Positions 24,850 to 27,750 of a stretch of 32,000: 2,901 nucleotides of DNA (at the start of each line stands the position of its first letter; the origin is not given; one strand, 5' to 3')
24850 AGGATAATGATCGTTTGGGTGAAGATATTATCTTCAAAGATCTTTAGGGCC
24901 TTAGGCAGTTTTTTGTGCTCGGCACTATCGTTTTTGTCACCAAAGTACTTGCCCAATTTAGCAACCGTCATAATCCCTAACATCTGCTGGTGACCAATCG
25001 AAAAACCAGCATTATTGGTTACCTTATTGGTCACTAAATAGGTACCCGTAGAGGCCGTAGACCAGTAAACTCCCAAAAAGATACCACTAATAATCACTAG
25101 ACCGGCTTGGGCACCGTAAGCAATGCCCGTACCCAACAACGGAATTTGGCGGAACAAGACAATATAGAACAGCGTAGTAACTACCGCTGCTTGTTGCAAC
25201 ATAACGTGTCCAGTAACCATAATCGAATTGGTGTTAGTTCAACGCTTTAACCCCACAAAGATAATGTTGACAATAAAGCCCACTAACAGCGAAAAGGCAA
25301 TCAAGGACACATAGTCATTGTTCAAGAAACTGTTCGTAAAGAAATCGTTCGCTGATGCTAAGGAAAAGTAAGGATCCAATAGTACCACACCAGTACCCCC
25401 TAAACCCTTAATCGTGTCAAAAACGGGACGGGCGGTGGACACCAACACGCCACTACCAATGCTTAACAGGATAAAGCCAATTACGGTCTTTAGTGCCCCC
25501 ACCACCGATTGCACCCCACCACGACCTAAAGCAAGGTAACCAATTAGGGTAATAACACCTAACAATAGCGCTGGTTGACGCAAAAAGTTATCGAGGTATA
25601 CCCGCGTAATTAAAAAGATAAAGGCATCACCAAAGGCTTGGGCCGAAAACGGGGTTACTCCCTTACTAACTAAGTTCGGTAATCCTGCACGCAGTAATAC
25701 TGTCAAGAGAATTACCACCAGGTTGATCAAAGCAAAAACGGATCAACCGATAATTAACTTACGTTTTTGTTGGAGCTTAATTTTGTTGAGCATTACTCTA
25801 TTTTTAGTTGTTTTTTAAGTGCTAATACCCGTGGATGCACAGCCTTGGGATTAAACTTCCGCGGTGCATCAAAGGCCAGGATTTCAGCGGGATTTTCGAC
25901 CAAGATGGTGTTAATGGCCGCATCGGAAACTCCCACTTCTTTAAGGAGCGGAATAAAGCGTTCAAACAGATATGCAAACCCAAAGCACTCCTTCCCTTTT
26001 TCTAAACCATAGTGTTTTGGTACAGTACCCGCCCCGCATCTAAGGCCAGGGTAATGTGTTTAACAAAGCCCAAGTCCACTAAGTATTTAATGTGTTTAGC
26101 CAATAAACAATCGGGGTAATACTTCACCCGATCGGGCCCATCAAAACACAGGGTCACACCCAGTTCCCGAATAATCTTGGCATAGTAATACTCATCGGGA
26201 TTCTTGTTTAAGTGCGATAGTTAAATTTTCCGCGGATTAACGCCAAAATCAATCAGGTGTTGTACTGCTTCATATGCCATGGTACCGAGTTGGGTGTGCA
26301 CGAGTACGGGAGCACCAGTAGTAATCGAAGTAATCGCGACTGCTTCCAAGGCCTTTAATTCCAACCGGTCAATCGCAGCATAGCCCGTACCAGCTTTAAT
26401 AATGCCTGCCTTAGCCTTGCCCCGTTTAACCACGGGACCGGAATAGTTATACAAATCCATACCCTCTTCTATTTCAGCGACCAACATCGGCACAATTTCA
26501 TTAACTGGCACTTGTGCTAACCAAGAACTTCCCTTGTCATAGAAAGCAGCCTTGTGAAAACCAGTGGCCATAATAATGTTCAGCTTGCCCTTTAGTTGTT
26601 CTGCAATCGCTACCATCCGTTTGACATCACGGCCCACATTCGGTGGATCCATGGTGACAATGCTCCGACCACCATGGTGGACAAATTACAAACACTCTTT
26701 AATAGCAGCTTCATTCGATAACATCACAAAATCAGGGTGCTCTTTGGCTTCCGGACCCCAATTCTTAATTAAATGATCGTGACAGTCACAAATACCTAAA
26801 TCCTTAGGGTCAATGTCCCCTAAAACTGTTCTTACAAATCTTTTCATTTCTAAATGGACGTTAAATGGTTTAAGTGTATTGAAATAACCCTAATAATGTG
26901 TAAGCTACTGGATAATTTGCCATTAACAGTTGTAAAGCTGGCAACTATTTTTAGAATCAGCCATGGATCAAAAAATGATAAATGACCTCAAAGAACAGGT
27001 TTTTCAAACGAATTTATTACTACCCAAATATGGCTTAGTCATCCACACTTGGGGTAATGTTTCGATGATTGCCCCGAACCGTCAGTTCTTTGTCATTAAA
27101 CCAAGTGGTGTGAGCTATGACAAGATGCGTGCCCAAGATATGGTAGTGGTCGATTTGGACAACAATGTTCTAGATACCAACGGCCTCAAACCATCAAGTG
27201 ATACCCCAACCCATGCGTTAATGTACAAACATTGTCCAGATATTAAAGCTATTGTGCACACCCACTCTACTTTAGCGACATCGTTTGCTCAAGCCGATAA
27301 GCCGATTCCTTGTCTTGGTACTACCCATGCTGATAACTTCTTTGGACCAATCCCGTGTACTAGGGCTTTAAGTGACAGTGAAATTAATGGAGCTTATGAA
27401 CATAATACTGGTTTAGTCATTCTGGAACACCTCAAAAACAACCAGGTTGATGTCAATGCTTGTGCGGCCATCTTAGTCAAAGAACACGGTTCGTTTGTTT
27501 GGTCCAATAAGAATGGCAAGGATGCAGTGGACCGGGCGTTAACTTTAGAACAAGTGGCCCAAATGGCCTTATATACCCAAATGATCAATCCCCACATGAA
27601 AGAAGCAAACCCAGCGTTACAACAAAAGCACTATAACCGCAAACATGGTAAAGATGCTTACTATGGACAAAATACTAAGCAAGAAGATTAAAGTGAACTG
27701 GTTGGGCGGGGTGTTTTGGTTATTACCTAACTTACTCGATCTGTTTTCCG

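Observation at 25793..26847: The lactonase gene of an otherwise intact ascorbate-type PTS operon is broken three ways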

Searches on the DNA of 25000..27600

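Call 51: search_rna_families(source=window, start=25000, end=27600, threshold=evalue, max_evalue=1)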
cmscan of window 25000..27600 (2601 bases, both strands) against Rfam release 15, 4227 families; matches with E-value up to 1: 0.
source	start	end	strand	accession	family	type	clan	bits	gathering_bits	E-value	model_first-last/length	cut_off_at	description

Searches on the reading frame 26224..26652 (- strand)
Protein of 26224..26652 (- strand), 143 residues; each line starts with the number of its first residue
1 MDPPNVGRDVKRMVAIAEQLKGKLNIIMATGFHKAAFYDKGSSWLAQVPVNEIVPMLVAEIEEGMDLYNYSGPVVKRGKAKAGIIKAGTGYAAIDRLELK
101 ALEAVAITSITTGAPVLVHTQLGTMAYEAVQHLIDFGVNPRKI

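Call 11: list_cluster_members(proteins=[window:26224-26652:-, window:26689-26847:-, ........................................])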
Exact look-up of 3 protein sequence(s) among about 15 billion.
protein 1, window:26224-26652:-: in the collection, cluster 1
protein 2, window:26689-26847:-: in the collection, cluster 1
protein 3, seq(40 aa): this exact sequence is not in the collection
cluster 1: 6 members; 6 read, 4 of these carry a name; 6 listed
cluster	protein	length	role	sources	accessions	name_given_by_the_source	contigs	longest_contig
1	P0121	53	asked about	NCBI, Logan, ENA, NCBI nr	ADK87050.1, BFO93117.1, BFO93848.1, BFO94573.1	hypothetical protein MPTA7396_5220 [Mycoplasmoides pneumoniae] | hypothetical protein [Mycoplasmoides pneumoniae]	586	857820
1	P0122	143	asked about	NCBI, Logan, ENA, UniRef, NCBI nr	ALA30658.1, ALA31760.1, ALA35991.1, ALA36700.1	hypothetical protein MPTA7396_5210 [Mycoplasmoides pneumoniae] | Phosphotriesterase-related protein n=2 Tax=Mycoplasmoides pneumoniae TaxID=2104 ... | phosphotriesterase [Mycoplasmoides pneumoniae]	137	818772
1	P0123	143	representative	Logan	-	-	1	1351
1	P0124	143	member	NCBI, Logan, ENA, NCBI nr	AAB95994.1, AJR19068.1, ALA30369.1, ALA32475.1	phosphotriesterase [Mycoplasmoides pneumoniae] | hypothetical protein [Mycoplasmoides pneumoniae]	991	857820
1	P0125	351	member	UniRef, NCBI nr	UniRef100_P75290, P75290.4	Uncharacterized protein MPN_497 n=3 Tax=Mycoplasmoides pneumoniae TaxID=2104 ... | RecName: Full=Uncharacterized protein MPN_497 [Mycoplasmoides pneumoniae M129]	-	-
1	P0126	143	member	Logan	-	-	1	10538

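Call 12: find_encoding_contigs(protein=window:26224-26652:-, flank=3000, max_places=10)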
Protein window:26224-26652:- (143 aa): 25 contigs read that carry it; 2 places shown.
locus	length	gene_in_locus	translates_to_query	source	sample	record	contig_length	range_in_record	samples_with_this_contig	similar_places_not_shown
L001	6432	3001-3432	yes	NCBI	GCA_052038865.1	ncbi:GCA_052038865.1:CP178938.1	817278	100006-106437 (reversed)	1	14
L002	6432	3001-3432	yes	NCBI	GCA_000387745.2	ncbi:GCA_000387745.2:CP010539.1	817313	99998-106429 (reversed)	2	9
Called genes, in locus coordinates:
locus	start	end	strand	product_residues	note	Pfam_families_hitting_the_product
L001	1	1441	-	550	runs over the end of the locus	PF03257:Adhesin_P1_C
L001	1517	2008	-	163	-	PF26924:MPN_499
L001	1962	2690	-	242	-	PF00596:Aldolase_II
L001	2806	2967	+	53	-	-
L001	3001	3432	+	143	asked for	PF02126:PTE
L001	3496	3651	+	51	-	-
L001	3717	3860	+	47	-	-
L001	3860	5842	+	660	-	PF03611:EIIC-GAT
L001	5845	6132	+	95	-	PF02302:PTS_IIB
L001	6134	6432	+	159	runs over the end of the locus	PF00359:PTS_EIIA_2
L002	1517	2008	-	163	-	PF26924:MPN_499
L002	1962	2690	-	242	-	PF00596:Aldolase_II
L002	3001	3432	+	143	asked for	PF02126:PTE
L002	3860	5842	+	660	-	PF03611:EIIC-GAT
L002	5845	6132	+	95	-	PF02302:PTS_IIB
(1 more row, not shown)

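Call 23: find_encoding_contigs(protein=P0124, flank=6000, max_places=10)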
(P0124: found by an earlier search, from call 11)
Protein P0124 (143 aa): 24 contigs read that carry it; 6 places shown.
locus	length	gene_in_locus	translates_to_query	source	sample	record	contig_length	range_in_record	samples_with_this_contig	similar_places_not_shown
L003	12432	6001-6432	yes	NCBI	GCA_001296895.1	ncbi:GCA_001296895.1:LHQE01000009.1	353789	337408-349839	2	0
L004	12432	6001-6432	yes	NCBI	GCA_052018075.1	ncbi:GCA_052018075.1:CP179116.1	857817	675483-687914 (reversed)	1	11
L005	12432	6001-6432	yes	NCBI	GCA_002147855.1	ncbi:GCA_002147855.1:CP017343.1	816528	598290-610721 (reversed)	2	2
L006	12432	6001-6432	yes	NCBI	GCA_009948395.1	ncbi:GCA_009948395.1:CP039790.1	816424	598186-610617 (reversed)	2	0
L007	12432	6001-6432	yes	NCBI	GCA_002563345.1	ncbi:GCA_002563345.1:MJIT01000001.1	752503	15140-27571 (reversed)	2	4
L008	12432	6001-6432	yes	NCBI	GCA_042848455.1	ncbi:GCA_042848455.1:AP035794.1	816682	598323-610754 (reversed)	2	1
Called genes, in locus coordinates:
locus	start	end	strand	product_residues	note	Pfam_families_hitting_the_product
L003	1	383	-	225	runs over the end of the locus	PF12378:P1_N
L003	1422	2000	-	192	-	-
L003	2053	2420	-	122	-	-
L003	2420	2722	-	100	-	-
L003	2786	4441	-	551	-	PF03257:Adhesin_P1_C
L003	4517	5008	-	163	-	PF26924:MPN_499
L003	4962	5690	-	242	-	PF00596:Aldolase_II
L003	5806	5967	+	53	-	-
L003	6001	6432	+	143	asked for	PF02126:PTE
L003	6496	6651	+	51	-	-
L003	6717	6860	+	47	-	-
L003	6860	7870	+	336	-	-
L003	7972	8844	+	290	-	PF03611:EIIC-GAT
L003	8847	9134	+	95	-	PF02302:PTS_IIB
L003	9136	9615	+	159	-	PF00359:PTS_EIIA_2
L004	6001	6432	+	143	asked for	PF02126:PTE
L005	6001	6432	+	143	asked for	PF02126:PTE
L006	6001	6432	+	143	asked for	PF02126:PTE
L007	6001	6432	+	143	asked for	PF02126:PTE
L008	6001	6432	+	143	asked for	PF02126:PTE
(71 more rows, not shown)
